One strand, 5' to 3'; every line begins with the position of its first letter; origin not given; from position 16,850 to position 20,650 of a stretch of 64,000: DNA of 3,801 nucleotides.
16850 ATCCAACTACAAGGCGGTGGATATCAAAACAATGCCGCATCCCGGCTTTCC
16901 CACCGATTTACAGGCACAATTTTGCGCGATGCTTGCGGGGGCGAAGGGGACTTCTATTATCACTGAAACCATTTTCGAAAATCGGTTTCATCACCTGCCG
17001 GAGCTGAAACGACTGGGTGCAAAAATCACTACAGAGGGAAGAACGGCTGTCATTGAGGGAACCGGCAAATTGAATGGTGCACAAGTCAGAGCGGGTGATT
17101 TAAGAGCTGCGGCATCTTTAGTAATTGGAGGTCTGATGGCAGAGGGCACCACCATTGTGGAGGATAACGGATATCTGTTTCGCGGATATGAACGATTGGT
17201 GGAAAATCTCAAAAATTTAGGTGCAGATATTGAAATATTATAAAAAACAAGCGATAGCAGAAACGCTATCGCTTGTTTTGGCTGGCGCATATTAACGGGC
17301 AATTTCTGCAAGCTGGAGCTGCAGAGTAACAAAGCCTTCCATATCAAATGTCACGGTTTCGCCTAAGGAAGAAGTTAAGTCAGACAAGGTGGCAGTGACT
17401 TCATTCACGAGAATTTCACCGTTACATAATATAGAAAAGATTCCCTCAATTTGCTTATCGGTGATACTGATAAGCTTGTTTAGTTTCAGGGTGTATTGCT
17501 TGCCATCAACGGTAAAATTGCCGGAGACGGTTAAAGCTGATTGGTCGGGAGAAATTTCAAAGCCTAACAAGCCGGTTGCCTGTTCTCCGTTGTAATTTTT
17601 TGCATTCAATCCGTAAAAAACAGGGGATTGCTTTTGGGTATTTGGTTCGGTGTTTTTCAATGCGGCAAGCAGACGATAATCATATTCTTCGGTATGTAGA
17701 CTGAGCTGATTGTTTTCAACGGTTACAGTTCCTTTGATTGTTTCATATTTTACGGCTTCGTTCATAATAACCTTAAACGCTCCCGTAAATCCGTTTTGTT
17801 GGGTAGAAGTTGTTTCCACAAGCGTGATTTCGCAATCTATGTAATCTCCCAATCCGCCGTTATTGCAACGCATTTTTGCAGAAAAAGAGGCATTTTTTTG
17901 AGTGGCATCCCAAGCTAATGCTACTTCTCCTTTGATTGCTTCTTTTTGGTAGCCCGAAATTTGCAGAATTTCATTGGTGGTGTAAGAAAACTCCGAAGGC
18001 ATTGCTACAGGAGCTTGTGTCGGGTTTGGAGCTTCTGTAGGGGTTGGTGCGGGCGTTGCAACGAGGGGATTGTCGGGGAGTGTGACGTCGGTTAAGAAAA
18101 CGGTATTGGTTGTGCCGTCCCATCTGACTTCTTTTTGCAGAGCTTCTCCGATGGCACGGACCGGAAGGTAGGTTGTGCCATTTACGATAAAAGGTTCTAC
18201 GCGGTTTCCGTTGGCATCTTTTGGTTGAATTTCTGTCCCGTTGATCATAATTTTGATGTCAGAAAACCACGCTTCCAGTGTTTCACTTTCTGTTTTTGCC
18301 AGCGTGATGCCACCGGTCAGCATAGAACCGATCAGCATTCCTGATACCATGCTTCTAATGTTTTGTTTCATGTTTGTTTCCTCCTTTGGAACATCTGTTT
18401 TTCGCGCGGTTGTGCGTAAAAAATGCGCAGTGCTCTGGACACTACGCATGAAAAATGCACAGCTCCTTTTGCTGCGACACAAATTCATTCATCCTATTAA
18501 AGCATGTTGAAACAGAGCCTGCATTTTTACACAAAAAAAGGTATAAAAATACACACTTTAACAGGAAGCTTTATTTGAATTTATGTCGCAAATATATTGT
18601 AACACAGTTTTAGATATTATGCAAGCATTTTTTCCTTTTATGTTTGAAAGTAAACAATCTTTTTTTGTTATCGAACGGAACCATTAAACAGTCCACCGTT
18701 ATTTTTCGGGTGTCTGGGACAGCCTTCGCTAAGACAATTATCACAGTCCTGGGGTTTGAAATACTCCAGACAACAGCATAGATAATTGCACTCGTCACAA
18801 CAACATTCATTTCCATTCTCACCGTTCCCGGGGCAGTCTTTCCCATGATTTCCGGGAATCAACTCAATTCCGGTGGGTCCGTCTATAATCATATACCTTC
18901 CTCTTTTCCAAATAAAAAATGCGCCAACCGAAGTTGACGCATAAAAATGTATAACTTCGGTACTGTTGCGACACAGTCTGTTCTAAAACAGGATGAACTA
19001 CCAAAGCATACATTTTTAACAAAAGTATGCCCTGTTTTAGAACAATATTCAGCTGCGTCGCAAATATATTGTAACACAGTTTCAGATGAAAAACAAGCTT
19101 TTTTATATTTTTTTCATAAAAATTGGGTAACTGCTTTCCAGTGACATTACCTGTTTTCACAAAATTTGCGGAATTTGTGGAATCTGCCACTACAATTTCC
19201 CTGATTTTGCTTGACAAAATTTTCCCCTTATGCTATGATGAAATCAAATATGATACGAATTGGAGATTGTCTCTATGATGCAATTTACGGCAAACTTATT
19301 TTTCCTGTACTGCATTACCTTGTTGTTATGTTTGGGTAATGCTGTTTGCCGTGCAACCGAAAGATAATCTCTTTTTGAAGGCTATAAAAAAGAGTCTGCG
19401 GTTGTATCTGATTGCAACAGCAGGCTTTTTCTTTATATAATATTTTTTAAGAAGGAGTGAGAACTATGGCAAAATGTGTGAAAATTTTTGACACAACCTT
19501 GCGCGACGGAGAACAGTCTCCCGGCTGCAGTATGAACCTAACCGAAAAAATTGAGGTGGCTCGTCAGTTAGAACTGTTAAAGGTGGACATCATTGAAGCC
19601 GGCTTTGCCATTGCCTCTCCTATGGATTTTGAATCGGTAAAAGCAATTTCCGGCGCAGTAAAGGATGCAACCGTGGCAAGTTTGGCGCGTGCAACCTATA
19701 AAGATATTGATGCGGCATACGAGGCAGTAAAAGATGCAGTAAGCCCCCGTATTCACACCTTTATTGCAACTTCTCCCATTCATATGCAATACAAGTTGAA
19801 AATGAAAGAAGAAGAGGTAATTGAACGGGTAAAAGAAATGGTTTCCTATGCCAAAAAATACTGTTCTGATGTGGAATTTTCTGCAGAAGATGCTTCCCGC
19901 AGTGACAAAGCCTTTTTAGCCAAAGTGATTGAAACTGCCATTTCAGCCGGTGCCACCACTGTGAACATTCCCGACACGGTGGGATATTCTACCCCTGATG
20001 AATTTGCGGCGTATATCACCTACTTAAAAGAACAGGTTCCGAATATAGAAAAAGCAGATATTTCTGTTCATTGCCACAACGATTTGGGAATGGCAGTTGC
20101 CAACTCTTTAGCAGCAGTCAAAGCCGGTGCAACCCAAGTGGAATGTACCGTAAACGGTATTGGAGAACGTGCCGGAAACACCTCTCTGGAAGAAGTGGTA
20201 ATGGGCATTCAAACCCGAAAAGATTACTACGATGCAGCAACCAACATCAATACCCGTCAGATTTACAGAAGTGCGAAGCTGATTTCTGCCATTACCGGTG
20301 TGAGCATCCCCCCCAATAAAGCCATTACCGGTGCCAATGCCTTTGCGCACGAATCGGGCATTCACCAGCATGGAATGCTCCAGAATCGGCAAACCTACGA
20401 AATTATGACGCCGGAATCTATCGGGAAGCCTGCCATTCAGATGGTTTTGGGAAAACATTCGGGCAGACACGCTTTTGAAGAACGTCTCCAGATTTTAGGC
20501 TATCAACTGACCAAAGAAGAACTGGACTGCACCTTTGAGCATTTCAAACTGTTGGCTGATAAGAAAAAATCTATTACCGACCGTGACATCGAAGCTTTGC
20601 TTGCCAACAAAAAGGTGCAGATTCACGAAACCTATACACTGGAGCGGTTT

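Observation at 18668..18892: Unrecognised 74-aa protein with 11 cysteines including two CCC triplets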

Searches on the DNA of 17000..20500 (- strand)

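Call 3: search_rna_families(source=window, start=17000, end=20500, threshold=evalue, max_evalue=1, show_alignments=4)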
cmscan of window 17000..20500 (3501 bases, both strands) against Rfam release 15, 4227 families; matches with E-value up to 1: 0.
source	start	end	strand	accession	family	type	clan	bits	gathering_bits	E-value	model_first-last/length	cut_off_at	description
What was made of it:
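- On Known cis-regulatory RNA families (Rfam 15): No hit at E<=1 over 17000-20500 (call 3).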

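Call 80: search_rna_families(sources=[L001, L014, L017, L021, L023, L028, L030, L075, L073, L026], threshold=gathering)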
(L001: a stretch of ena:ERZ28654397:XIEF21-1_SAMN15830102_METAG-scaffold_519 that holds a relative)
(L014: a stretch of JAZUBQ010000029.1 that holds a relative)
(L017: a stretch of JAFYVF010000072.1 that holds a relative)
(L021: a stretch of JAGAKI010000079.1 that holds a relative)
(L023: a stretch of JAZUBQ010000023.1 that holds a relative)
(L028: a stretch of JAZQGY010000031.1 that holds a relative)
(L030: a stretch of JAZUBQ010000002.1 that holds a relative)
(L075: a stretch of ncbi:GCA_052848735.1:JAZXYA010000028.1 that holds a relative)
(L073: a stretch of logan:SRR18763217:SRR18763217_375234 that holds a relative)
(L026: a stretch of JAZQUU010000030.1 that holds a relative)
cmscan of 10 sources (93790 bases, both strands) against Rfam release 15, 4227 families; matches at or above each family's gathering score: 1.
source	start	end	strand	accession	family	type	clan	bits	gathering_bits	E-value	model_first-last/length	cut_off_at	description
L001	299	363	+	RF02440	SpF59_sRNA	Gene; sRNA;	-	63.1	37.2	8.3e-09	1-54/54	no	Streptococcus sRNA SpF59 (ldcC RNA)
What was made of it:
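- On Known cis-regulatory RNA families (Rfam 15): Nothing relevant was found in 10 related loci (call 80).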

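Call 81: search_rna_families(source=L001, start=5150, end=6010, threshold=evalue, max_evalue=5)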
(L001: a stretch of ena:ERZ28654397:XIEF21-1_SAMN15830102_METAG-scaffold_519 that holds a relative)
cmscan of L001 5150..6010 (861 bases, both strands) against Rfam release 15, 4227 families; matches with E-value up to 5: 20.
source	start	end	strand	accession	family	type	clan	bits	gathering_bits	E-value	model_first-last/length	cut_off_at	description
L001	5383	5475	+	RF01859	Phe_leader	Cis-reg; leader;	-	22.5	55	0.35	1-125/125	no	Phenylalanine leader peptide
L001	5390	5547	+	RF02375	Aar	Gene; sRNA;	-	21.2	60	1.5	1-191/191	no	Aar sRNA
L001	5165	5287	-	RF02579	tsr26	Gene; sRNA;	-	20.5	141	2.1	1-122/122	no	S. aureus tsr26 small RNA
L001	5178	5268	-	RF02538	TarB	Gene; sRNA;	-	20.2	80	0.36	1-79/79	no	Vibrio ToxT activated RNA TarB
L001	5373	5457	+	RF03100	RAGATH-27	Gene; sRNA;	-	20.2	76.1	4.7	1-86/86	no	RAGATH-27 RNA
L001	5223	5374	+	RF03926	MIR1435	Gene; miRNA;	-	20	94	3.5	1-186/186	no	MIR1435 microRNA precursor family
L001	5386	5541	+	RF02417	VR-RNA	Gene; sRNA;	-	19.3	100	0.11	1-397/397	no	VR-RNA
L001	5398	5450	-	RF03956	mir-737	Gene; miRNA;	-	19.1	60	4.4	1-63/63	no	mir-737 microRNA precursor family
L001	5917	5982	+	RF02871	ncS54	Gene; sRNA;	-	18.9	43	0.15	1-79/79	no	Burkholderia sRNA 54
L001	5398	5444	-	RF00749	mir-208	Gene; miRNA;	-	18.9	56.4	0.23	15-61/77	no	mir-208 microRNA precursor family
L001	5389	5515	-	RF01264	snR83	Gene; snRNA; snoRNA; HACA-box;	CL00023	18.7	75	0.085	1-308/308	no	Small nucleolar RNA snR83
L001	5397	5450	-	RF04239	mir-4679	Gene; miRNA;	-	18.3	88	1.8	1-75/75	no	mir-4679 microRNA precursor family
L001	5384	5456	-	RF03323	mir-3613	Gene; miRNA;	-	18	91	0.86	1-86/86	no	mir-3613 microRNA precursor family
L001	5408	5435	+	RF04239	mir-4679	Gene; miRNA;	-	17.3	88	3.2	1-75/75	no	mir-4679 microRNA precursor family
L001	5297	5436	-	RF03532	SQ2397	Cis-reg;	-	16.6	100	3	1-243/243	no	Cis-regulator of HTH transcription factor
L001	5230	5365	-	RF04207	MIR5048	Gene; miRNA;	-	15.3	160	0.42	1-356/356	no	MIR5048 microRNA precursor family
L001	5184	5334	-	RF01400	istR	Gene; antitoxin;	-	14.8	45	3.1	1-130/130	no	istR Hfq binding RNA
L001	5658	5905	+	RF00125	IS128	Gene; sRNA;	-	13.7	80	4.8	1-209/209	no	IS128 RNA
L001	5175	5261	-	RF02100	tfoR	Gene; sRNA;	-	13.2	70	3.2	1-101/101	no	Translational regulator of tfoXVC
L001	5289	5335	+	RF02943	Bacteroidales-2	Gene; sRNA;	-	11.2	204.3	3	125-174/392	no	Bacteroidales-2 RNA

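Call 82: search_rna_families(source=window, start=18380, end=19110, threshold=evalue, max_evalue=5)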
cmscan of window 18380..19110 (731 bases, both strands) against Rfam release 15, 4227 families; matches with E-value up to 5: 6.
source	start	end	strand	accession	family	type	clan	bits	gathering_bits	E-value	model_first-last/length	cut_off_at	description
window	18951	19083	+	RF04205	MIR2606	Gene; miRNA;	-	24.5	139.7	0.36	1-165/165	no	MIR2606 microRNA precursor family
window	18884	19079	-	RF01464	rliA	Gene; sRNA;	-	23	50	0.026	1-224/224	no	Listeria sRNA rliA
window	18978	19044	-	RF03364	mir-427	Gene; miRNA;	-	20.8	70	0.25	1-69/69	no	mir-427 microRNA precursor family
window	18516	18622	-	RF02579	tsr26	Gene; sRNA;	-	19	141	3.9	1-122/122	no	S. aureus tsr26 small RNA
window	18996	19036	-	RF00415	SNORA30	Gene; snRNA; snoRNA; HACA-box;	-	16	90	2.3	11-52/129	no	Small nucleolar RNA SNORA30/SNORA37 family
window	18915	19106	+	RF02617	SSRC10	Gene; sRNA;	-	15.7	56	3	1-113/113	no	Streptococcus sRNA 10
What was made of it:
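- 18893..19066 (-): Structured 5' leader RNA (about 170 nt): P1 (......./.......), P2, central hairpin, linker, terminator. No Rfam family matches (calls 3, 82).
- On Known cis-regulatory RNA families (Rfam 15): Only sub-threshold chance hits appear in focused scans (calls 81, 82).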

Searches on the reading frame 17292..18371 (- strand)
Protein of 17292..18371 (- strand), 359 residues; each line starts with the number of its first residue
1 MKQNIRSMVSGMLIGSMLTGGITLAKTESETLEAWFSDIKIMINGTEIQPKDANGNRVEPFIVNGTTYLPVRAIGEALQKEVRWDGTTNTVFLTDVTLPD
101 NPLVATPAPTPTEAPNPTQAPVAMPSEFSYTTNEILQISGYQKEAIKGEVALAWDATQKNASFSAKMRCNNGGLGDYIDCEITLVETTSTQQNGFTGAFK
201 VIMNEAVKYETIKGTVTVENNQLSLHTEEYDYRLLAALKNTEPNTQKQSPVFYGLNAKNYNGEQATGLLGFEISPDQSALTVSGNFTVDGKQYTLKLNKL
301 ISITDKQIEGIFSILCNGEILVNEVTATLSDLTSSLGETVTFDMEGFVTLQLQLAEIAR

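Call 32: search_protein_families(library=pfam, proteins=[window:17292-18371:-], max_evalue=0.01)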
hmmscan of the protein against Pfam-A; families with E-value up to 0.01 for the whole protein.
window:17292-18371:- (359 aa): 1 family
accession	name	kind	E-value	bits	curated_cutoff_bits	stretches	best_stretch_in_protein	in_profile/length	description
PF07833.16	Cu_amine_oxidN1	-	2.3e-10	40.8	24.2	1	26-92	47-107/108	Copper amine oxidase N-terminal domain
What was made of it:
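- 17292..18371 (-): Downstream gene under the second leader: a 359-aa protein with a Cu_amine_oxidN1 (stalk) domain and an apparent N-terminal signal sequence (my reading of the sequence). It shares the leader type with the Cys-rich gene but is not known to share its function. Pfam PF07833, E 2.3e-10 (call 32).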

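Call 35: search_protein_families(library=ncbifam, proteins=[window:17292-18371:-], max_evalue=0.001)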
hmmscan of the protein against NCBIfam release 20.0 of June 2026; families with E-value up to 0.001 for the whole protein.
window:17292-18371:- (359 aa): 0 families
